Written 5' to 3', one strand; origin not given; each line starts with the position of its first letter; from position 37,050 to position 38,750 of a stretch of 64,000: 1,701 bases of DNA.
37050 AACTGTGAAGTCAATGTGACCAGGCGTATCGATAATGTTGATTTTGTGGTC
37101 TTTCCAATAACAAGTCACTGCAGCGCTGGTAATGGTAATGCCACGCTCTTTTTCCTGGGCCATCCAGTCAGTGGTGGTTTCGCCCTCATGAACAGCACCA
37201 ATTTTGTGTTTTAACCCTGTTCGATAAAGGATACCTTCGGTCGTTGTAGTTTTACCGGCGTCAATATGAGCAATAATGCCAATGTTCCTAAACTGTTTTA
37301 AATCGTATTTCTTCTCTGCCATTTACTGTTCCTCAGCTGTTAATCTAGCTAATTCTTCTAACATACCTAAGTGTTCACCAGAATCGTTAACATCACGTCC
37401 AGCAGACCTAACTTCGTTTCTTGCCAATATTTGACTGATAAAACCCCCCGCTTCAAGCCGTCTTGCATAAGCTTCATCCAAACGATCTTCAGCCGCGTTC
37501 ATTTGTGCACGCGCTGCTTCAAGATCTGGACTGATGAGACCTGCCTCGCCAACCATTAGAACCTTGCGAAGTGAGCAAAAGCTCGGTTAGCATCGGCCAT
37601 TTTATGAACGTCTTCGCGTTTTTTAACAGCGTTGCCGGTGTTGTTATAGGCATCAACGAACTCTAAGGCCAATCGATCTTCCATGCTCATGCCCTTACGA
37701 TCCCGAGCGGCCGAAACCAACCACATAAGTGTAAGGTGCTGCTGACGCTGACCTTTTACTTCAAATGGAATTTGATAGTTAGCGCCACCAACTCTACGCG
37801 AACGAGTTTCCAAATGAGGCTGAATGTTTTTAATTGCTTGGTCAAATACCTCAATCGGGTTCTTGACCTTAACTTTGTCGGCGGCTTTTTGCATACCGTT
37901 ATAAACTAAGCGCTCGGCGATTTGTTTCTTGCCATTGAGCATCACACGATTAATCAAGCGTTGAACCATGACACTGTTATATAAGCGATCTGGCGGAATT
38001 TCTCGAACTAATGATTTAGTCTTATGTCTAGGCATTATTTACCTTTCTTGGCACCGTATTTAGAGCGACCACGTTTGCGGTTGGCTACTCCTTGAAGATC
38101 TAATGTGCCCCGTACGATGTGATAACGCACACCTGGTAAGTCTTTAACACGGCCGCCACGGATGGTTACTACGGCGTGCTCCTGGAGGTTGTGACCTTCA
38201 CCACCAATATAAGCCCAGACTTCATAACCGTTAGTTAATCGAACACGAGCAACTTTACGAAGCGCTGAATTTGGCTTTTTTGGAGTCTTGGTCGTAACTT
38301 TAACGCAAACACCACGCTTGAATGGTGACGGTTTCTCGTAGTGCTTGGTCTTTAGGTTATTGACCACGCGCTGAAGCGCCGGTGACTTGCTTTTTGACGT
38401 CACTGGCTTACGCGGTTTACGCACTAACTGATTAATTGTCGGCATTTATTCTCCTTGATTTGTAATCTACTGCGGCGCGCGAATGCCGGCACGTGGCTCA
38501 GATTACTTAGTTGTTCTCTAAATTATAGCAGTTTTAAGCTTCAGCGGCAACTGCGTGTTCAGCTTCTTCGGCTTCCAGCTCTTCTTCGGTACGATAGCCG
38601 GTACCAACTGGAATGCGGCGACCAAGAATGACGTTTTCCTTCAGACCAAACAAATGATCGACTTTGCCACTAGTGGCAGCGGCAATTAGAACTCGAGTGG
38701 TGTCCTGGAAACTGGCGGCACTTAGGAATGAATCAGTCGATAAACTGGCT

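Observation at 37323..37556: A 77-aa helical ORF sits with no spacer between rpsG and fusA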

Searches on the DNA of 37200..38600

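Call 18: search_rna_families(source=window, start=37200, end=38600, threshold=evalue, max_evalue=10)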
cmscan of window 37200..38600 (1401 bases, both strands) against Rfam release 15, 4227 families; matches with E-value up to 10: 0.
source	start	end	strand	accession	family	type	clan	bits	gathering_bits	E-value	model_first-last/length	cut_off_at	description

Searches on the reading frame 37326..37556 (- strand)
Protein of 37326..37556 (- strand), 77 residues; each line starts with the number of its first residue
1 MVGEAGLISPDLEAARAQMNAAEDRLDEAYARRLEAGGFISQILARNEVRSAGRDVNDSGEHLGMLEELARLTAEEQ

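Call 4: search_protein_families(library=pfam, proteins=[window:37326-37556:-], max_evalue=1)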
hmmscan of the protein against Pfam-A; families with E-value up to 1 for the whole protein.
window:37326-37556:- (77 aa): 0 families

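Call 6: find_homologous_proteins(query=window:37326-37556:-, max_evalue=0.01)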
Query window:37326-37556:- (77 aa): 1 proteins with E <= 0.01 among 6 candidates.
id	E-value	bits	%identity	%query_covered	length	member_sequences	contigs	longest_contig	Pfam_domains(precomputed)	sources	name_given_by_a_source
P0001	1.4e-39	150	100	100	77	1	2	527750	-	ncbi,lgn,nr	ncbi:MAG TPA: hypothetical protein VLF39_01425 [Candidatus Saccharimonadales bacterium]|nr:hypotheti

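Call 7: search_protein_families(library=ncbifam, proteins=[window:37326-37556:-], max_evalue=10)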
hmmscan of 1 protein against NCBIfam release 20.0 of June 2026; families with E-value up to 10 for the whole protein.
window:37326-37556:- (77 aa): 0 families

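Call 12: search_protein_representatives(protein=window:37326-37556:-)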
Query: 77 residues. Proteins with E-value up to 0.001 (for the whole library): 4; up to 1e-10: 2; up to 1e-30: 1. The best 4 are listed.
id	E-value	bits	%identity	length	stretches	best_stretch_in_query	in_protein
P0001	4.4e-40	150.4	100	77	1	1-77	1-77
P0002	2.2e-12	63.0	57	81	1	6-70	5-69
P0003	9.4e-09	51.6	30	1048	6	8-46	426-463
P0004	2.8e-06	43.7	45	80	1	6-72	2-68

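Call 15: find_encoding_contigs(protein=P0002, flank=4000)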
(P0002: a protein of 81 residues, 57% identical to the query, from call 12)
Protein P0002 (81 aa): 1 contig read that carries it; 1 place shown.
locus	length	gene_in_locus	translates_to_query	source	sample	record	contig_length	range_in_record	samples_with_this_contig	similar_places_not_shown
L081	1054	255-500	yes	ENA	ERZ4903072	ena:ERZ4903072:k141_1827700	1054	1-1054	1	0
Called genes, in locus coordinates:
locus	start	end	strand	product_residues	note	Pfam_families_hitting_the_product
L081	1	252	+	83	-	?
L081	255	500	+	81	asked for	-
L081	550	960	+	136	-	-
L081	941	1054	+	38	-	?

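Call 16: find_encoding_contigs(protein=P0004, flank=4000)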
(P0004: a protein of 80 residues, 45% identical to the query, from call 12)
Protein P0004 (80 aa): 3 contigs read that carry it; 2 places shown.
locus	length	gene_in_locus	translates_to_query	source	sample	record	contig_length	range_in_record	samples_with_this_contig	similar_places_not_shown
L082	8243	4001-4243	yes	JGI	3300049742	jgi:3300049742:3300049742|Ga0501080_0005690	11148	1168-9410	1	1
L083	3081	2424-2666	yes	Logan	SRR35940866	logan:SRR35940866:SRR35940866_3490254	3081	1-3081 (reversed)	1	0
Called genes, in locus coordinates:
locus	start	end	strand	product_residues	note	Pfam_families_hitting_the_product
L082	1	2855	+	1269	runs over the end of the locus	PF04997:RNA_pol_Rpb1_1, PF00623:RNA_pol_Rpb1_2, PF04983:RNA_pol_Rpb1_3, PF04998:RNA_pol_Rpb1_5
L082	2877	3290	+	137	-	PF00164:Ribosom_S12_S23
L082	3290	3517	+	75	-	-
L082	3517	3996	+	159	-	PF00177:Ribosomal_S7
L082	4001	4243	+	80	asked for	-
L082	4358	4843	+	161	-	-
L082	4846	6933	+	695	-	PF00009:GTP_EFTU, PF03144:GTP_EFTU_D2, PF22042:EF-G_D2, PF14492:EFG_III, PF16658:RF3_C (weak), PF03764:EFG_IV, PF00679:EFG_C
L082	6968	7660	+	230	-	-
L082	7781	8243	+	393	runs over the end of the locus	PF00009:GTP_EFTU, PF03144:GTP_EFTU_D2, PF03143:GTP_EFTU_D3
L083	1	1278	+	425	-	?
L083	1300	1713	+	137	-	PF00164:Ribosom_S12_S23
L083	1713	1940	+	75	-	-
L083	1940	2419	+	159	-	PF00177:Ribosomal_S7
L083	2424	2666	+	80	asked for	-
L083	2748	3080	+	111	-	?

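Call 23: find_homologous_proteins(query=A1, max_evalue=0.01)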
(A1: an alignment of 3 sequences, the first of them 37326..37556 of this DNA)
Query A1 (3 sequences) (77 aa, profile of the alignment): 5 proteins with E <= 0.01 among 1617 candidates.
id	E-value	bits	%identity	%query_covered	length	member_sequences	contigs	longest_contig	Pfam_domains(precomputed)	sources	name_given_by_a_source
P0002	2.2e-38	148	58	90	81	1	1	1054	-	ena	-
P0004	7.5e-35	136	45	87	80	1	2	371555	-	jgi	jgi:hypothetical protein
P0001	6.7e-34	133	100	100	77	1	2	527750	-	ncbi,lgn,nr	ncbi:MAG TPA: hypothetical protein VLF39_01425 [Candidatus Saccharimonadales bacterium]|nr:hypotheti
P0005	1.4e-23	100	51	99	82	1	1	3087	-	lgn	-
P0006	7.7e-21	92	58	87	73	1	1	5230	-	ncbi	-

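Call 25: find_encoding_contigs(protein=P0005, flank=4000)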
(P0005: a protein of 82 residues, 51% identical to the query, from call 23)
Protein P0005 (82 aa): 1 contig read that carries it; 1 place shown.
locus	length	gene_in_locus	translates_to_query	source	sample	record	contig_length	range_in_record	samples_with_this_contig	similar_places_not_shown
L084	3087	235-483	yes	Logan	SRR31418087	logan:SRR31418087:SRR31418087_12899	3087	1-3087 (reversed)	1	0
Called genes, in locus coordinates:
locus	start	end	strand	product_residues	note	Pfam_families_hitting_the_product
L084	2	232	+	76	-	?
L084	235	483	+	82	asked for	-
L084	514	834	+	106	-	-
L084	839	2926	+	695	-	PF00009:GTP_EFTU, PF03144:GTP_EFTU_D2, PF22042:EF-G_D2, PF14492:EFG_III, PF16658:RF3_C (weak), PF03764:EFG_IV, PF00679:EFG_C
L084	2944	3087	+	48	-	?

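Call 26: find_encoding_contigs(protein=P0006, flank=4000)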
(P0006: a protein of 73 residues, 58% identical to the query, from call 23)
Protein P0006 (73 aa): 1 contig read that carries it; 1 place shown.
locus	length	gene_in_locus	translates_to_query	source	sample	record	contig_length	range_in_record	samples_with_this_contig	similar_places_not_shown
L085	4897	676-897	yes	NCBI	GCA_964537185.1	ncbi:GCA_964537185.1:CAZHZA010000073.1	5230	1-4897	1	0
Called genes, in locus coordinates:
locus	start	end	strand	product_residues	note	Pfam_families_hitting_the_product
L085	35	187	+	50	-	-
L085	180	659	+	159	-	PF00177:Ribosomal_S7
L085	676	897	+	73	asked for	-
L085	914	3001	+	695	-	PF00009:GTP_EFTU, PF03144:GTP_EFTU_D2, PF22042:EF-G_D2, PF14492:EFG_III, PF16658:RF3_C (weak), PF03764:EFG_IV, PF00679:EFG_C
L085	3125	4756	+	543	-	-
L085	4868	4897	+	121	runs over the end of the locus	?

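Call 35: search_solved_structures(query=A2, max_evalue=10)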
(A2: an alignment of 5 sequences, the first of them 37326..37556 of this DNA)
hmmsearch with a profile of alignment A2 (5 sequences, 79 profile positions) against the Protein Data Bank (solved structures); distinct sequences matched with E-value up to 10: 14.
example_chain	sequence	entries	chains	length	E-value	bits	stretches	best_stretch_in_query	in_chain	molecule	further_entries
4djg_A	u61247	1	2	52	0.051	16.9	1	49-77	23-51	Plectin-related protein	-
1w5k_A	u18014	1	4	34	0.41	14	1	17-42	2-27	GENERAL CONTROL PROTEIN GCN4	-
1czq_A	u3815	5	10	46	0.59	13.5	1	17-42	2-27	FUSION PROTEIN BETWEEN THE HYDROPHOBIC POCKET OF HIV GP41 AND GCN4-PIQI | FUSION PROTEIN BETWEEN THE HYDROPHOBIC POCKET OF HIV GP41 AND GENERAL CONTROL PROTEIN 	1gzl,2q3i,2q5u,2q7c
2r3c_A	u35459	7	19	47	0.62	13.4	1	17-42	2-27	gp41 N-peptide | IQN17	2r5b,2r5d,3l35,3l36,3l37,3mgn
6psa_A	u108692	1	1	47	0.63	13.4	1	17-42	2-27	IQN17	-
8f3b_A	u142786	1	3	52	0.74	13.1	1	17-42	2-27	IQN22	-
8vwe_C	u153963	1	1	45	0.87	12.9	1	17-42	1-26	Transmembrane protein gp41 IQN17 peptide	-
8f3a_A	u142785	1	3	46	0.92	12.9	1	17-42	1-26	IQN17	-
4kd6_A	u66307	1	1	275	1.1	12.6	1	24-68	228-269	Enoyl-CoA hydratase/isomerase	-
2yny_A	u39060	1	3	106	1.5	12.2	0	10-42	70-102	GENERAL CONTROL PROTEIN GCN4, PUTATIVE INNER MEMBRANE PROTEIN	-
20yy_D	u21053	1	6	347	2.6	11.4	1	10-46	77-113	Multidrug efflux RND transporter periplasmic adaptor subunit MexJ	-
5j73_A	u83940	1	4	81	3.1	11.2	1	8-32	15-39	protein design 2L4HC2_9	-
22vl_b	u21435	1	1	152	5.4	10.4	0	8-56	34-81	ATP synthase subunit b, chloroplastic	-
6y07_A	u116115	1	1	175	9.7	9.6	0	8-32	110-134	sohair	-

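Call 36: search_protein_families(library=phrogs, alignment_id=A2, max_evalue=1)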
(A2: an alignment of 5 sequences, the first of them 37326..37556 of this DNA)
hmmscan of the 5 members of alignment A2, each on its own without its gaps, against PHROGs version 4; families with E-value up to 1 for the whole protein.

A. member 1, window:37326-37556:- (77 aa): 1 family
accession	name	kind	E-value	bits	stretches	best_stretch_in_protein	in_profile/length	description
phrog_7216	-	unknown function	0.13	13.1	1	13-71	28-86/140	-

B. families by the number of members that match (of 5 scanned): 2 families
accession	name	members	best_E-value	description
phrog_7216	-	1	0.13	-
phrog_23061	-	1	0.46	-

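Call 39: find_related_loci(query=A2, collection=metagenome_contigs, flank=3000)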
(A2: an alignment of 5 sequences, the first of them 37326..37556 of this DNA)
Query A2 (77 aa) in metagenome_contigs; peptide patterns used: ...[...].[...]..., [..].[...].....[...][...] (x = any residue, [..] = any of these).
600 stretches matched a pattern, but none encodes a relative of the query by tblastn (E <= 1e-3).

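Call 40: predict_structure(alignment_id=A2)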
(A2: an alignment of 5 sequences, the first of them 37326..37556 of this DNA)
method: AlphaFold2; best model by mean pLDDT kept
length: 77 residues; sequences in the alignment: 5
mean_pLDDT: 87.8   pTM: 0.71
mean pLDDT of the five models: 87.8, 87.1, 86.5, 86.2, 85.7
residues with pLDDT >= 90: 54; 70-90: 14; 50-70: 5; < 50: 4
segments of 3 or more residues with pLDDT < 50: 1-3
pLDDT, mean of each block of 10 residues (from residue 1): 55 93 97 93 95 97 92 78
secondary structure, 60 per line:
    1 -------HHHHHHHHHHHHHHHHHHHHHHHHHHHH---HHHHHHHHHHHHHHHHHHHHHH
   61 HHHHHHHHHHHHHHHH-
elements in order: H8-35 H39-76

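Call 43: fold_search(model_id=the predicted structure, library=pdb)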
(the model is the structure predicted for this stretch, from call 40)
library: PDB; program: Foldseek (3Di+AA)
matches with E <= 10: 578; with E <= 0.001: 0
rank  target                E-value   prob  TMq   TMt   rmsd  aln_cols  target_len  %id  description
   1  2ic9_B                3.8e-01  0.99  0.75  0.80   2.3        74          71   16  The Coiled-coil Domain (residues 1-93) Structure of the Sin Nombre Virus Nucleocapsid Protein (released 2007-02-27)
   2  9rae_B                4.0e-01  0.99  0.67  0.13   1.6        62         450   21  PhiC31 integrase-attL complex: P'-bound subregion (released 2026-02-11)
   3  3hai_C                4.3e-01  1.00  0.80  0.23   1.5        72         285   19  Crystal structure of human PACSIN1 F-BAR domain (P21 lattice) (released 2009-06-16)
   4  7w7z                  4.5e-01  1.00  0.80  0.44   1.4        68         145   15  Crystal Structure of human Focal Adhesion Targeting (FAT) domain of the Focal Adhesion Kinase (released 2022-12-21)
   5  1ow6_A                6.2e-01  0.99  0.84  0.50   1.6        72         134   15  Paxillin LD4 motif bound to the Focal Adhesion Targeting (FAT) domain of the Focal Adhesion Kinase (released 2003-10-21)
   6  3tul_B                6.2e-01  0.54  0.44  0.30   5.2        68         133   24  Crystal structure of N-terminal region of Type III Secretion Major Translocator SipB (residues 82-226) (released 2012-02-15)
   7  3q84_H                6.6e-01  1.00  0.83  0.23   1.1        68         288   20  Crystal structure of human PACSIN 1 F-BAR domain (released 2012-02-22)
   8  7w9u_C                7.0e-01  0.99  0.84  0.51   1.4        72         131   15  Crystal Structure of Zn bound human Focal Adhesion Targeting (FAT) domain of the Focal Adhesion Kinase (released 2022-12-21)
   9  9fso_W                7.0e-01  0.87  0.56  0.20   3.7        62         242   10  Human RNA Polymerase III Class III Open Pre-initiation Complex 1 (OC1) (released 2025-01-15)
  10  8cok_A                8.0e-01  0.98  0.84  0.67   2.3        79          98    6  Structural analysis of ING3 protein and its binding to histone H3 (released 2023-05-17)
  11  9j3d_D                8.0e-01  0.96  0.71  0.17   3.4        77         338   21  Cryo-EM structure of TMexCD1-TOprJ1 (released 2025-08-13)
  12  3hai_A                9.0e-01  0.99  0.83  0.23   1.2        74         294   19  Crystal structure of human PACSIN1 F-BAR domain (P21 lattice) (released 2009-06-16)
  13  7w8b                  9.0e-01  0.99  0.80  0.45   1.4        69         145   14  Crystal Structure of human Focal Adhesion Targeting (FAT) domain of the Focal Adhesion Kinase (released 2023-07-05)
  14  1rrj_A                9.0e-01  0.98  0.76  0.11   1.6        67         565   21  Structural Mechanisms of Camptothecin Resistance by Mutations in Human Topoisomerase I (released 2004-07-06)
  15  9qgy_G                9.0e-01  0.97  0.80  0.20   2.1        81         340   16  Structure of the YbjP lipoprotein bound to the MacAB-TolC tripartite efflux pump (released 2026-03-25)
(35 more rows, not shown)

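Call 65: search_protein_families(library=padloc, alignment_id=A2, max_evalue=1)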
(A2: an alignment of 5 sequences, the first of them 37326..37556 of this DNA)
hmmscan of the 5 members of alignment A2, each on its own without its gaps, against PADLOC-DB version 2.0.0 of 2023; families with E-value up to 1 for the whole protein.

A. member 1, window:37326-37556:- (77 aa): 0 families

B. families by the number of members that match (of 5 scanned): 0 families

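Call 68: fold_search(model_id=the predicted structure, library=viral)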
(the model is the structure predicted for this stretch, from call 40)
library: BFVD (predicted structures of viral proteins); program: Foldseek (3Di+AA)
matches with E <= 10: 965; with E <= 0.001: 0
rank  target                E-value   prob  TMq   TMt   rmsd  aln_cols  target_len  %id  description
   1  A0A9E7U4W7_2          3.7e-02  1.00  0.83  0.06   1.0        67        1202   19  Tape measure protein [Gordonia phage OtterstedtS21]
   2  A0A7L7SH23            7.0e-02  1.00  0.92  0.92   1.5        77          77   17  Uncharacterized protein [Proteus phage 3H10_20]
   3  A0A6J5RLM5            1.0e-01  0.85  0.46  0.31   7.9        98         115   15  Uncharacterized protein [uncultured Caudovirales phage]
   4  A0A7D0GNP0            1.3e-01  1.00  0.71  0.38   1.3        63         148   21  (no name in the UniProt tables at hand)
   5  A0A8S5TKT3            1.7e-01  1.00  0.81  0.70   1.9        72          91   14  Uncharacterized protein [Siphoviridae sp. ctwQT14]
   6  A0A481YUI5            1.8e-01  1.00  0.87  0.30   3.1        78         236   13  Uncharacterized protein [Marseillevirus LCMAC103]
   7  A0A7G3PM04            1.8e-01  1.00  0.78  0.70   2.1        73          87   20  Uncharacterized protein [Sphingomonas phage vB_StuS_MMDA13]
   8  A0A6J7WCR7            1.9e-01  1.00  0.86  0.06   0.8        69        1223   20  Uncharacterized protein (Fragment) [uncultured Caudovirales phage]
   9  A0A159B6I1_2          2.4e-01  1.00  0.85  0.09   3.5        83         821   17  (no name in the UniProt tables at hand)
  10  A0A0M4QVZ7            2.6e-01  0.99  0.74  0.81   2.0        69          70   14  Uncharacterized protein [Citrobacter phage Margaery]
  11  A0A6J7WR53            2.9e-01  0.99  0.75  0.67   1.9        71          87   21  Uncharacterized protein [uncultured Caudovirales phage]
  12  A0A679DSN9            3.1e-01  1.00  0.84  0.78   2.6        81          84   15  (no name in the UniProt tables at hand)
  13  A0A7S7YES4            3.1e-01  0.82  0.51  0.46   5.7        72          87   17  Uncharacterized protein [Medusavirus stheno T3]
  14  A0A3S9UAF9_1          3.3e-01  1.00  0.91  0.07   0.7        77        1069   18  Tape measure protein [Gordonia phage Dorito]
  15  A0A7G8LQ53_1          3.3e-01  1.00  0.87  0.09   1.5        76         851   14  (no name in the UniProt tables at hand)
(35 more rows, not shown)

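Call 69: find_encoding_contigs(protein=P0001, flank=2500, max_places=3)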
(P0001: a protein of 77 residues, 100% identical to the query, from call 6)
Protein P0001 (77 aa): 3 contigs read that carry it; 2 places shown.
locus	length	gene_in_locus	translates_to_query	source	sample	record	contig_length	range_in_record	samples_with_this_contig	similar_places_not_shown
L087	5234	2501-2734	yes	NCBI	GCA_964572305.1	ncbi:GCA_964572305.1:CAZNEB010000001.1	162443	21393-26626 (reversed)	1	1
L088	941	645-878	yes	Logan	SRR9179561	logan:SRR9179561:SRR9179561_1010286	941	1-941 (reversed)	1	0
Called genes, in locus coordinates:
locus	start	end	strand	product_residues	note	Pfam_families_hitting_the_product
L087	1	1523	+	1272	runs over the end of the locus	PF04997:RNA_pol_Rpb1_1, PF00623:RNA_pol_Rpb1_2, PF04983:RNA_pol_Rpb1_3, PF04998:RNA_pol_Rpb1_5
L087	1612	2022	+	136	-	PF00164:Ribosom_S12_S23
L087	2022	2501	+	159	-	PF00177:Ribosomal_S7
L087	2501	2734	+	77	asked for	-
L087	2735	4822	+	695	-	PF00009:GTP_EFTU, PF03144:GTP_EFTU_D2, PF22042:EF-G_D2, PF14492:EFG_III, PF16658:RF3_C (weak), PF03764:EFG_IV, PF00679:EFG_C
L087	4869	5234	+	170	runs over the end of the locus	-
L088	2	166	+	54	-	?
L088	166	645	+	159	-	PF00177:Ribosomal_S7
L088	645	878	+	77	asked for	-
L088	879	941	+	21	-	?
